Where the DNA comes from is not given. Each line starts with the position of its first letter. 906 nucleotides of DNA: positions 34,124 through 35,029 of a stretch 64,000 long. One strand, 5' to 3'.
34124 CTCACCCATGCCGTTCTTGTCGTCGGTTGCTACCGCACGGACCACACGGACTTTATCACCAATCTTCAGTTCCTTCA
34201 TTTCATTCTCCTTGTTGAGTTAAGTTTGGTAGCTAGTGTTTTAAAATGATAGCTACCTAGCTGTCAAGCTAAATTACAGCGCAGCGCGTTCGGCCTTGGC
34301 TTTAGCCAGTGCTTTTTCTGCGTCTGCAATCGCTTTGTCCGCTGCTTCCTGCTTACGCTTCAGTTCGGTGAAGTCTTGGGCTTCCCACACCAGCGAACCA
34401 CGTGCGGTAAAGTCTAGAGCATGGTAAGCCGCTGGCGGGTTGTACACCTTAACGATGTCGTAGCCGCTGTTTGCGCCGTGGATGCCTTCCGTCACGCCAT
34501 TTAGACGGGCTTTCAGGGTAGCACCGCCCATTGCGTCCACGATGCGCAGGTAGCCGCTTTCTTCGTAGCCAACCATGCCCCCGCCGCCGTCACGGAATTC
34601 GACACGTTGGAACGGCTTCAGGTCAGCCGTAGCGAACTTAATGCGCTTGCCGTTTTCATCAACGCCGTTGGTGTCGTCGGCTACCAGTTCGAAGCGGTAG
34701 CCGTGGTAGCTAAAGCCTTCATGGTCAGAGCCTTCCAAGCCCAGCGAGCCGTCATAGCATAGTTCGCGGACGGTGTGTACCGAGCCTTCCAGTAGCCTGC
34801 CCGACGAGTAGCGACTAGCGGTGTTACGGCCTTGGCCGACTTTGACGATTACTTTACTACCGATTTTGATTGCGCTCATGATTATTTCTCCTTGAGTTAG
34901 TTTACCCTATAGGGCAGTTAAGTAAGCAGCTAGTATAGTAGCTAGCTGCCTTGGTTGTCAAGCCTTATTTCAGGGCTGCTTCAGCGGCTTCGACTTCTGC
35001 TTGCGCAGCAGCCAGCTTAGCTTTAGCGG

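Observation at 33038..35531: Six-member paralogous protein family, four tandem copies here, each with its own sigma70 promoter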

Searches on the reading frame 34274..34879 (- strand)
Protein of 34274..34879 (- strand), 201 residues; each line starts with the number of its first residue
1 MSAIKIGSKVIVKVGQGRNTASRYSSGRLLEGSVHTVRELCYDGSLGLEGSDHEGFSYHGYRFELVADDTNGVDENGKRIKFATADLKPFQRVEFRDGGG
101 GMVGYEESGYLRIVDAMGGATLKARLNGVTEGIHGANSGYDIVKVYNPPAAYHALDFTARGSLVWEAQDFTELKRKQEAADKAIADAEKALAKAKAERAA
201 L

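Call 3: search_protein_families(library=pfam, proteins=[window:34274-34879:-], max_evalue=1)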
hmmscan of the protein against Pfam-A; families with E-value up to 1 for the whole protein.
window:34274-34879:- (201 aa): 0 families

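Call 4: search_protein_families(library=phrogs, proteins=[window:34274-34879:-], max_evalue=0.1)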
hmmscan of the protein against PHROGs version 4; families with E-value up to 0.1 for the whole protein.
window:34274-34879:- (201 aa): 1 family
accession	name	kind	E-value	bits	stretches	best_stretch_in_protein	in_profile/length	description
phrog_13152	-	unknown function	0.033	15.2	0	156-195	99-138/171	-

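Call 10: search_dna_similar(query=window:34274-34879:-, collection=phages, mode=protein, max_rows=30, max_evalue=0.01)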
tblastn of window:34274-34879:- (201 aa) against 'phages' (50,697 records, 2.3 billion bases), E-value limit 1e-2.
No match.

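Call 15: find_homologous_proteins(query=A1, max_evalue=0.01)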
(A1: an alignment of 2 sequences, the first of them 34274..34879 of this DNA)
Query A1 (2 sequences) (201 aa, profile of the alignment): 5 proteins with E <= 0.01 among 8000 candidates.
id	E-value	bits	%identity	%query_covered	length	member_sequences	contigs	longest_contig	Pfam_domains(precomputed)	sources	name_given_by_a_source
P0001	4.9e-109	381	100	100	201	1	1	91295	-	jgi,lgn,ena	jgi:hypothetical protein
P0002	8.3e-93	328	29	83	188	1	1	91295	-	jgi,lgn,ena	jgi:hypothetical protein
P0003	5.4e-24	103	38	65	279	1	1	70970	-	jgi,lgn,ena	-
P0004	4.1e-23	100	35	81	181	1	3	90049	-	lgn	-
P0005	1.6e-21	95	33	91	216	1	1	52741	-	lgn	-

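Call 19: find_encoding_contigs(protein=P0005, flank=10000, max_places=3)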
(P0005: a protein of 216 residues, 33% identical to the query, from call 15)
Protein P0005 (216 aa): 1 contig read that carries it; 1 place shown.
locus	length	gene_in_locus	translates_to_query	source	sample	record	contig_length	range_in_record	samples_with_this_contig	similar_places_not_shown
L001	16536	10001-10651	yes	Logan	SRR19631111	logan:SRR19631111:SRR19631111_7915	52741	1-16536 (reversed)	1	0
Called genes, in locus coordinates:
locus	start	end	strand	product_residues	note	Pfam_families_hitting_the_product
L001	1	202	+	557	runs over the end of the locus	PF00580:UvrD-helicase, PF13245:AAA_19, PF13604:AAA_30 (faint), PF13361:UvrD_C (weak), PF13538:UvrD_C_2 (faint)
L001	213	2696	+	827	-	PF00476:DNA_pol_A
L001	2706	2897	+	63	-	-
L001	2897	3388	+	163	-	PF15891:Nuc_deoxyri_tr2, PF05014:Nuc_deoxyrib_tr (weak)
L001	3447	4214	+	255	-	-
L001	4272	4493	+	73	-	-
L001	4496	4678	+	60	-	-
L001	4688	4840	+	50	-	-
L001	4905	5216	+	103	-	-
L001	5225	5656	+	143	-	-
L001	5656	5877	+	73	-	-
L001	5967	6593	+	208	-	-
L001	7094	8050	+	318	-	-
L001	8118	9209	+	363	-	-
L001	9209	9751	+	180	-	-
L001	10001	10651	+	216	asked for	-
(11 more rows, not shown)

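Call 20: find_encoding_contigs(protein=P0003, flank=10000, max_places=3)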
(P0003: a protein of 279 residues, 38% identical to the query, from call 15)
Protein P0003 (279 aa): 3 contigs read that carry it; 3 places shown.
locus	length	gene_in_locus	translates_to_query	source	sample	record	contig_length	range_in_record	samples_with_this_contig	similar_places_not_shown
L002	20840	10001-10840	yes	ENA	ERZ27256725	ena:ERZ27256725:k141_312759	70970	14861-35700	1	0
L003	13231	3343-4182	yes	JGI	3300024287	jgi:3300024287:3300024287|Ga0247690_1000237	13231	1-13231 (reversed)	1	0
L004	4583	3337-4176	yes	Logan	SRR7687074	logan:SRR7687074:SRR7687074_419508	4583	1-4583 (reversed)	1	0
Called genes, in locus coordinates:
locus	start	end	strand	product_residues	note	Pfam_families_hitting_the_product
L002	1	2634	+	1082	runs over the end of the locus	PF00476:DNA_pol_A (weak)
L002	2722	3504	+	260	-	-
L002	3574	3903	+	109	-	PF19698:DUF6197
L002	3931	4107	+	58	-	-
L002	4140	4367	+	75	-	-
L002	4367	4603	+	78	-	-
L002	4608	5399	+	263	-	PF01145:Band_7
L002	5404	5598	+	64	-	-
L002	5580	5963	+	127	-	-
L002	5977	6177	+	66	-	-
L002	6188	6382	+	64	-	-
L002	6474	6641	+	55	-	-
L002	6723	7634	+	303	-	-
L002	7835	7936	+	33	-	-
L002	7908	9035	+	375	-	-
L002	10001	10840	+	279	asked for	-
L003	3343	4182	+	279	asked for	-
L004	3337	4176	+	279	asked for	-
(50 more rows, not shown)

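Call 34: find_encoding_contigs(protein=P0004, flank=10000, max_places=3)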
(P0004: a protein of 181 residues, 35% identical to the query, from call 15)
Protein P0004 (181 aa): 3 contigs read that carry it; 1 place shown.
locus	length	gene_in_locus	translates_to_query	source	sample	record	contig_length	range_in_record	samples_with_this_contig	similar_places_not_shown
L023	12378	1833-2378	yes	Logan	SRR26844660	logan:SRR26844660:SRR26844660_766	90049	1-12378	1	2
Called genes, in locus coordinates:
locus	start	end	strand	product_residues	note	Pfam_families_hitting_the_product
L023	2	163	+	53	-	?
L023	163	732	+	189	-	PF13392:HNH_3, PF00847:AP2 (weak)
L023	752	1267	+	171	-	-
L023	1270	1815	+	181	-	-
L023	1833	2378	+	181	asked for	-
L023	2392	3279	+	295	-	-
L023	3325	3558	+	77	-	-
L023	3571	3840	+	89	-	-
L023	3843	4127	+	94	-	-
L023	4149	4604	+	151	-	-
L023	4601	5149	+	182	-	-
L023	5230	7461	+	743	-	PF00317:Ribonuc_red_lgN, PF02867:Ribonuc_red_lgC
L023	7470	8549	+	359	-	PF00268:Ribonuc_red_sm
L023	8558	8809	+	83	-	PF00462:Glutaredoxin, PF05768:Glrx-like (weak)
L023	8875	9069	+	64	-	-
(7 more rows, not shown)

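Call 39: search_solved_structures(query=A3, max_evalue=10)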
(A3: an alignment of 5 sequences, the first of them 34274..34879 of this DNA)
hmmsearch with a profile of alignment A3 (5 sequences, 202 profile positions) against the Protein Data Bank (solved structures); distinct sequences matched with E-value up to 10: 4.
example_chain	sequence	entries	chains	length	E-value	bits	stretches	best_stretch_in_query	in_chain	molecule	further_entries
1d2p_A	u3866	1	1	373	0.12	15.4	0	111-170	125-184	COLLAGEN ADHESIN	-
2xe1_A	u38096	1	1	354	0.75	12.8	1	75-171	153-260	OUTER MEMBRANE PROTEIN C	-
2xg6_A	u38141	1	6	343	1.4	11.9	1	101-171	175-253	OMPC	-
6rtd_A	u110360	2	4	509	2.3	11.2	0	40-155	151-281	Cytochrome c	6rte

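Call 40: predict_structure(alignment_id=A3)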
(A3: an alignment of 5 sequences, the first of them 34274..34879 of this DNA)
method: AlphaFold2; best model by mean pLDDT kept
length: 201 residues; sequences in the alignment: 5
mean_pLDDT: 65.7   pTM: 0.48
mean pLDDT of the five models: 65.7, 65.2, 64.7, 60.8, 58.9
residues with pLDDT >= 90: 16; 70-90: 66; 50-70: 77; < 50: 42
segments of 3 or more residues with pLDDT < 50: 16-27, 52-55, 118-139
pLDDT, mean of each block of 10 residues (from residue 1): 62 57 46 63 60 49 64 80 74 76 62 56 42 37 84 76 80 67 89 90 89
secondary structure, 60 per line:
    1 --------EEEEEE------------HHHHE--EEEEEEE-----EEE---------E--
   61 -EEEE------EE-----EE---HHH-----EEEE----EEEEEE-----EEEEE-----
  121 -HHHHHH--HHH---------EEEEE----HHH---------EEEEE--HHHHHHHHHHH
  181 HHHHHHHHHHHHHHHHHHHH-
elements in order: E9-14 H27-30 E34-40 E46-48 E62-65 E92-95 E100-105 E111-115 H122-127 E142-146 E163-167 H170-200

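Call 41: search_protein_representatives(alignment_id=A3)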
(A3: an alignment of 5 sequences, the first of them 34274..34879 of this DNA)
Query: 5 sequences, 202 profile positions. Proteins with E-value up to 0.001 (for the whole library): 387; up to 1e-10: 115; up to 1e-30: 14. The best 150 are listed.
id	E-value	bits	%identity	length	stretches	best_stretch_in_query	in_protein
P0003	6.0e-82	290.6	-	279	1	1-202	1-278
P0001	1.6e-74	266.4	-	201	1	9-202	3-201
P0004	8.6e-73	260.7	-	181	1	1-202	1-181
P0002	2.5e-69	249.4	-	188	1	1-200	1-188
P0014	2.4e-56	207.1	-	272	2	3-201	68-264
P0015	7.6e-55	202.2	-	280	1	1-202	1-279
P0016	1.9e-49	184.5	-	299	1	3-200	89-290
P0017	4.9e-46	173.4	-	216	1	9-202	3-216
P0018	4.0e-43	163.9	-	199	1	1-198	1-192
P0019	2.9e-38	148.0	-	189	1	11-202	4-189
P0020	5.5e-37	143.8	-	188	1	12-202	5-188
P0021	1.2e-36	142.8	-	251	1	9-202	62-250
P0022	7.6e-34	133.6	-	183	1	52-202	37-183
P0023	1.2e-32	129.6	-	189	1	1-194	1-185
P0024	1.1e-30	123.2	-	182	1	28-202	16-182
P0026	1.0e-27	113.6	-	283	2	9-199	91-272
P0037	2.5e-21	92.7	-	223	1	29-199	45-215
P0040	5.7e-21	91.5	-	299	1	72-202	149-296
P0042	3.4e-20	89.0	-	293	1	25-200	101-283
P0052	3.9e-18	82.3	-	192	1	72-200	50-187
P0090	2.6e-13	66.6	-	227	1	53-170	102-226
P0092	3.5e-13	66.1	-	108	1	74-171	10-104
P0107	6.6e-12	62.0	-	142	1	73-189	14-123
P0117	4.0e-11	59.4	-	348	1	30-198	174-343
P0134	6.5e-10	55.4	-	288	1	9-200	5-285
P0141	1.8e-09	54.0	-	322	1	69-169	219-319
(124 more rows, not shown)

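Call 44: search_protein_families(library=pfam, alignment_id=A4, max_evalue=0.001)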
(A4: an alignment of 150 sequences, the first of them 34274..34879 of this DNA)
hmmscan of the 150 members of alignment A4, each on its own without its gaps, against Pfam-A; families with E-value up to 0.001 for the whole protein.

A. member 1, window:34274-34879:- (201 aa): 0 families

B. families by the number of members that match (of 150 scanned): 3 families
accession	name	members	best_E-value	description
PF18346.7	SH3_15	3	3.6e-05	Mind bomb SH3 repeat domain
PF24203.1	Phage_ProQ_C_like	1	0.00063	Phage ProQ C-terminal-like domain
PF06428.16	Sec2p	1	0.00073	GDP/GTP exchange factor Sec2p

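Call 45: search_protein_families(library=phrogs, alignment_id=A4, max_evalue=0.001)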
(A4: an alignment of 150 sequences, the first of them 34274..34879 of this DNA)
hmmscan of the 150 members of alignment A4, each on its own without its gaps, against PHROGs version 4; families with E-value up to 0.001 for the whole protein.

A. member 1, window:34274-34879:- (201 aa): 0 families

B. families by the number of members that match (of 150 scanned): 22 families
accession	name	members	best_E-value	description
phrog_4927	-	13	7.3e-10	-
phrog_4317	-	10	1e-09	-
phrog_10201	-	7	7.3e-07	-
phrog_13152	-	6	7.6e-07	-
phrog_14634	-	5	3.5e-06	DNA binding protein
phrog_15694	-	3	1.7e-06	-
phrog_5785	-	3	5.1e-06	-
phrog_18510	-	3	1.2e-05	-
phrog_7571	-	2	3.5e-06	-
phrog_19430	-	2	0.00066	-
phrog_11307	-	1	4.7e-17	-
phrog_9469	-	1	8.7e-14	-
phrog_18715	-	1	4.1e-09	-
phrog_17589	-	1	3.8e-07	-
phrog_14592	-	1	1.1e-05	virion structural protein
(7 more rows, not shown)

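Call 48: search_dna_similar(query=P0022, collection=phages, mode=protein, max_rows=30, max_evalue=0.1)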
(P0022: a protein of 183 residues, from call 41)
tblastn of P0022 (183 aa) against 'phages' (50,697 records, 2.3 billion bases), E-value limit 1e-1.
No match.

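Call 50: predict_structure(alignment_id=A4)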
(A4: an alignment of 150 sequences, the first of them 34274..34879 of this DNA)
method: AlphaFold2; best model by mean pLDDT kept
length: 201 residues; sequences in the alignment: 150
mean_pLDDT: 87.6   pTM: 0.72
mean pLDDT of the five models: 87.6, 87.5, 86.6, 86.4, 85.2
residues with pLDDT >= 90: 134; 70-90: 46; 50-70: 16; < 50: 5
segments of 3 or more residues with pLDDT < 50: 19-22
pLDDT, mean of each block of 10 residues (from residue 1): 87 71 60 90 91 83 89 96 94 95 94 88 77 67 97 95 95 88 97 98 96
secondary structure, 60 per line:
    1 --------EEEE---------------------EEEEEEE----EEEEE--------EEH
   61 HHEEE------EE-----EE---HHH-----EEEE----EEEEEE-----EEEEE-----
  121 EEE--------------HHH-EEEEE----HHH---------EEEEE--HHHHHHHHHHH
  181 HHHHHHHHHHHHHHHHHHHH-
elements in order: E9-12 E34-40 E45-49 E63-65 E92-95 E100-105 E111-115 E121-123 E142-146 E163-167 H170-200

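Call 54: fold_search(model_id=the predicted structure, library=viral)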
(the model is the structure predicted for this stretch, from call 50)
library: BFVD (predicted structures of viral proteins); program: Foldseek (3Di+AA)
matches with E <= 10: 772; with E <= 0.001: 4
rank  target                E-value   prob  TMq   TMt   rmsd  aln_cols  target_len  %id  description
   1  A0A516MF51            8.7e-05  1.00  0.33  0.38  10.3       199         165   18  (no name in the UniProt tables at hand)
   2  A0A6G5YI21            2.3e-04  1.00  0.27  0.37  12.9       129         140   18  (no name in the UniProt tables at hand)
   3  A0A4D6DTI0            5.5e-04  0.99  0.25  0.20  12.9       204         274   14  (no name in the UniProt tables at hand)
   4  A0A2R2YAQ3            6.2e-04  1.00  0.35  0.38  12.4       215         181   16  Uncharacterized protein [Pseudomonas phage PPSC2]
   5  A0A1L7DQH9            2.1e-03  1.00  0.23  0.19  10.0       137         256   19  Uncharacterized protein [Ralstonia phage RS-PII-1]
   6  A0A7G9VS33            2.6e-03  1.00  0.25  0.41   7.3        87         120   28  Uncharacterized protein [Rheinheimera phage vB_RspM_barba_12-9E]
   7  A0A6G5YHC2            3.7e-03  0.99  0.24  0.25  13.9       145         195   13  (no name in the UniProt tables at hand)
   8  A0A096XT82            3.7e-03  0.96  0.24  0.26   9.7       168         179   18  Uncharacterized protein [Enterococcus phage ECP3]
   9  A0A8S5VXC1            4.4e-03  0.92  0.21  0.16  10.2       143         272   19  (no name in the UniProt tables at hand)
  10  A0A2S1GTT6            4.9e-03  0.99  0.25  0.15   8.6       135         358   17  (no name in the UniProt tables at hand)
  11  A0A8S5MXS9            6.6e-03  1.00  0.34  0.37   4.6       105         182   19  Uncharacterized protein [Siphoviridae sp. ctM4P7]
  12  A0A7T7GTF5            7.4e-03  0.80  0.22  0.14  12.1       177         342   16  Uncharacterized protein [Gordonia phage TinaLin]
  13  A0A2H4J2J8            7.8e-03  0.96  0.29  0.19  13.2       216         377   16  Uncharacterized protein [uncultured Caudovirales phage]
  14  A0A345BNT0            8.3e-03  1.00  0.32  0.26  11.3       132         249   20  (no name in the UniProt tables at hand)
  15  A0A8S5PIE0            8.8e-03  0.96  0.30  0.32  11.3       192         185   11  Uncharacterized protein [Siphoviridae sp. ctmP19]
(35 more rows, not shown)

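Call 56: search_protein_families(library=ncbifam, proteins=[window:34274-34879:-], max_evalue=0.1)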
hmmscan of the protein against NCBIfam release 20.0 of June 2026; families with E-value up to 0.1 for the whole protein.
window:34274-34879:- (201 aa): 0 families

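Call 66: fold_search(model_id=the predicted structure, library=pdb)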
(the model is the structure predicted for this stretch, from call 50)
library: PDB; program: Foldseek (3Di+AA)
matches with E <= 10: 678; with E <= 0.001: 0
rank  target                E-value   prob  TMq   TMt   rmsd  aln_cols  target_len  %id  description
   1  6z1p_Ay               2.2e-02  0.66  0.22  0.23  26.8       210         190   18  Structure of the mitochondrial ribosome from Tetrahymena thermophila (released 2020-06-24)
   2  9evs_1V               2.5e-02  0.90  0.21  0.27  13.2       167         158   16  Structure of the flowering plant mitoribosome with P-site tRNA (released 2025-09-03)
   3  9hcd_V                3.8e-02  0.82  0.20  0.21  14.2       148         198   15  Mouse mitoribosome large subunit assembly intermediate (with uL16m) bound to MRM3-dimer, DDX28 and the MALSU-L0R8F8-mt (released 2025-06-11)
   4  8cgk_t                4.5e-02  0.95  0.22  0.46  12.2       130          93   14  Lincomycin and Avilamycin bound to the 50S subunit (released 2023-07-19)
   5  4tse_A                5.0e-02  0.80  0.23  0.28  11.3       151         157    9  Crystal Structure of the Mib Repeat Domain of Mind bomb 1 (released 2015-03-18)
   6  4tse_B                5.6e-02  0.69  0.22  0.28  12.8       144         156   13  Crystal Structure of the Mib Repeat Domain of Mind bomb 1 (released 2015-03-18)
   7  1wlp_B                6.0e-02  0.51  0.23  0.32  14.2       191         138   12  Solution Structure Of The P22Phox-P47Phox Complex (released 2005-10-04)
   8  9h91_U                6.7e-02  0.96  0.24  0.49  13.2       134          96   13  Cryo-EM structure of the Vibrio natrigens 50S ribosomal subunit in complex with the proline-rich antimicrobial peptide (released 2025-05-21)
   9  8cgd_t                7.5e-02  0.89  0.21  0.45  12.1       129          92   14  Clindamycin bound to the 50S subunit (released 2023-07-26)
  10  9hcg_V                7.9e-02  0.77  0.20  0.20  13.6       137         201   16  Mouse mitoribosome large subunit assembly intermediate bound to NSUN4, METRF4, MRM2, GTPBP7 and MALSU1-L0R8F8-mt-ACP c (released 2025-06-18)
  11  6gb2_BY               8.4e-02  0.80  0.21  0.20  13.3       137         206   14  Unique features of mammalian mitochondrial translation initiation revealed by cryo-EM. This file contains the 39S rib (released 2018-08-08)
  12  8ram_Z                8.9e-02  0.30  0.16  0.10  13.0       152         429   12  Structure of Sen1 bound RNA Polymerase II pre-termination complex (released 2024-10-30)
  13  4ytl_A                9.4e-02  0.82  0.22  0.41  11.9       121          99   13  Structure of the KOW2-KOW3 Domain of Transcription Elongation Factor Spt5. (released 2015-08-12)
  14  8ceu_t                1.1e-01  0.89  0.22  0.46  13.1       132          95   13  Retapamulin and Capreomycin bound to the 50S subunit (released 2023-07-26)
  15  4v19_Y                1.3e-01  0.72  0.21  0.20  13.3       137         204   14  Structure of the large subunit of the mammalian mitoribosome, part 1 of 2 (released 2014-10-08)
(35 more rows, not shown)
